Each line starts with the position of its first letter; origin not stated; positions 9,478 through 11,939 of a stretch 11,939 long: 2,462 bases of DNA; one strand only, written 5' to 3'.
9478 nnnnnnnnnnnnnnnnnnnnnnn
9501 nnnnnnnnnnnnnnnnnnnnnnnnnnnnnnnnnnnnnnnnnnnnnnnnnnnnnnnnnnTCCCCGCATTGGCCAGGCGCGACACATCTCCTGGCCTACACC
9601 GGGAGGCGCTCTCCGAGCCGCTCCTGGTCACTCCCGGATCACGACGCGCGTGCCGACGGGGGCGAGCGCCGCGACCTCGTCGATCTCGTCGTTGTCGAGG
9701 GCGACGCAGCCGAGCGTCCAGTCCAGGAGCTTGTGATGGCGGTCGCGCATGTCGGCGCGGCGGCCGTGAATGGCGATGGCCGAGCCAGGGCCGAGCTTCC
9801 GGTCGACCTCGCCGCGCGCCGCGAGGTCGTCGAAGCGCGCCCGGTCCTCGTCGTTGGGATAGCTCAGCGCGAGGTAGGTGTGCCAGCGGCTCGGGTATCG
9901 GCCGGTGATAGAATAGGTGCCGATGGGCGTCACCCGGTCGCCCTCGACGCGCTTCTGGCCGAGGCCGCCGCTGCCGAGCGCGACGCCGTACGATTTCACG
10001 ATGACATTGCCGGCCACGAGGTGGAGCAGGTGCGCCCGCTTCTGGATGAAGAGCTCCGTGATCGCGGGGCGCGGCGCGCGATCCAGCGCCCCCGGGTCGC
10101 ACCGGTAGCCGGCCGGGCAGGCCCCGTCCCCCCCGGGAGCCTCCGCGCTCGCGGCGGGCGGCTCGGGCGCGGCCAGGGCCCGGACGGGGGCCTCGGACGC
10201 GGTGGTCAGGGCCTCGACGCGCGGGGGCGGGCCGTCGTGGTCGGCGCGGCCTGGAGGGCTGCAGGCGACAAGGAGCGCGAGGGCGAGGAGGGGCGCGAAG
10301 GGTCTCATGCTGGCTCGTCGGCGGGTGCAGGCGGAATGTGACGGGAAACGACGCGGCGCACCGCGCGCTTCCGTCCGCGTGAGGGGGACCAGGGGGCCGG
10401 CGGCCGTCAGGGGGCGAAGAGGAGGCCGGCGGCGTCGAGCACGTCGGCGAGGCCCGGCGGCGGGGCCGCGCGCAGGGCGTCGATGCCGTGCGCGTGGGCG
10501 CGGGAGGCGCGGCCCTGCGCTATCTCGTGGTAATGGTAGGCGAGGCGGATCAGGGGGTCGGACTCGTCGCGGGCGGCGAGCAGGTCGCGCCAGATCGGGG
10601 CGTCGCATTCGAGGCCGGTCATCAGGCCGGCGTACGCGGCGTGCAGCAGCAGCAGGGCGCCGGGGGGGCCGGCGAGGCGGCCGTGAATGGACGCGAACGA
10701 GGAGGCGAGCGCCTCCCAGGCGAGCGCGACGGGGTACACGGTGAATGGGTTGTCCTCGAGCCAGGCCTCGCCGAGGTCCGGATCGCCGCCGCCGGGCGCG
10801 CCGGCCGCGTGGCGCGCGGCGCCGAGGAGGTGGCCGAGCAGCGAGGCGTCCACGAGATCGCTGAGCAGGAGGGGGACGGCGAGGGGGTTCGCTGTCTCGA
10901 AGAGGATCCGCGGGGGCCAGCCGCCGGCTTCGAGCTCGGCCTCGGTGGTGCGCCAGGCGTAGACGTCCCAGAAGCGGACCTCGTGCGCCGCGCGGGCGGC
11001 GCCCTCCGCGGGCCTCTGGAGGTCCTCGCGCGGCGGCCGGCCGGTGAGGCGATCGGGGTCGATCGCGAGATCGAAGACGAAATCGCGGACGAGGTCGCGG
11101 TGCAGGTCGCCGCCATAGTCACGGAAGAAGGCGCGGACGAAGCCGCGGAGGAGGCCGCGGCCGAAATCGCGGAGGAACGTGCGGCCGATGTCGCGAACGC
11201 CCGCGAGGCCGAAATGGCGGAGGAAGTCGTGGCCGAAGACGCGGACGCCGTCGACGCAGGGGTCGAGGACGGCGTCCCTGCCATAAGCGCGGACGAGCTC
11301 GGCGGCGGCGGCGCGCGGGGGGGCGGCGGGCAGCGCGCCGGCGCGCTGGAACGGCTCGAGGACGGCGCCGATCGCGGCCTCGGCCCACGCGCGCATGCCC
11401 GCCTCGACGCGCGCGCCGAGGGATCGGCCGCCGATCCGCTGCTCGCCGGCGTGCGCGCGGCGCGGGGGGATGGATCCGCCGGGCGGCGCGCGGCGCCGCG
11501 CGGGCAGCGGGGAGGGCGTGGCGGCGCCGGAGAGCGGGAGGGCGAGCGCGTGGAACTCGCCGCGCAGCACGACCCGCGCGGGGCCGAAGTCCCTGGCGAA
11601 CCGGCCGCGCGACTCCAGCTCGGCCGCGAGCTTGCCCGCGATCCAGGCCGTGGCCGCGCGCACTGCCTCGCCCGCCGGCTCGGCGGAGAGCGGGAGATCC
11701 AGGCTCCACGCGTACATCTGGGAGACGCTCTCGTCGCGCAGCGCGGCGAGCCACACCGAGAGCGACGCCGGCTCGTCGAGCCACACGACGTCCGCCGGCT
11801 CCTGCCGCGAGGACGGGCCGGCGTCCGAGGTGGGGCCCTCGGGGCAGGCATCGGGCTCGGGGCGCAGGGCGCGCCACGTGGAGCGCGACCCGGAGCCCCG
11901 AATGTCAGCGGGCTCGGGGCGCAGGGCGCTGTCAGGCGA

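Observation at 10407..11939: Uncharacterised protein with six tandem 8-residue FLRDFGR-type repeats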

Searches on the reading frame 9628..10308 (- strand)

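Call 67: search_protein_families(library=pfam, proteins=[window:9628-10308:-], max_evalue=0.001)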
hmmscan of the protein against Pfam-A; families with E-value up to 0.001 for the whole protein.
window:9628-10308:- (226 aa): 1 family
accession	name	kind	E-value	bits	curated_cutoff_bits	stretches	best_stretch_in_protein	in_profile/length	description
PF03734.19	YkuD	-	5.6e-18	66.4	23.4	1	87-224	5-146/146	L,D-transpeptidase catalytic domain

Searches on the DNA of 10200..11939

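Call 78: search_rna_families(source=window, start=10200, end=11939, threshold=gathering)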
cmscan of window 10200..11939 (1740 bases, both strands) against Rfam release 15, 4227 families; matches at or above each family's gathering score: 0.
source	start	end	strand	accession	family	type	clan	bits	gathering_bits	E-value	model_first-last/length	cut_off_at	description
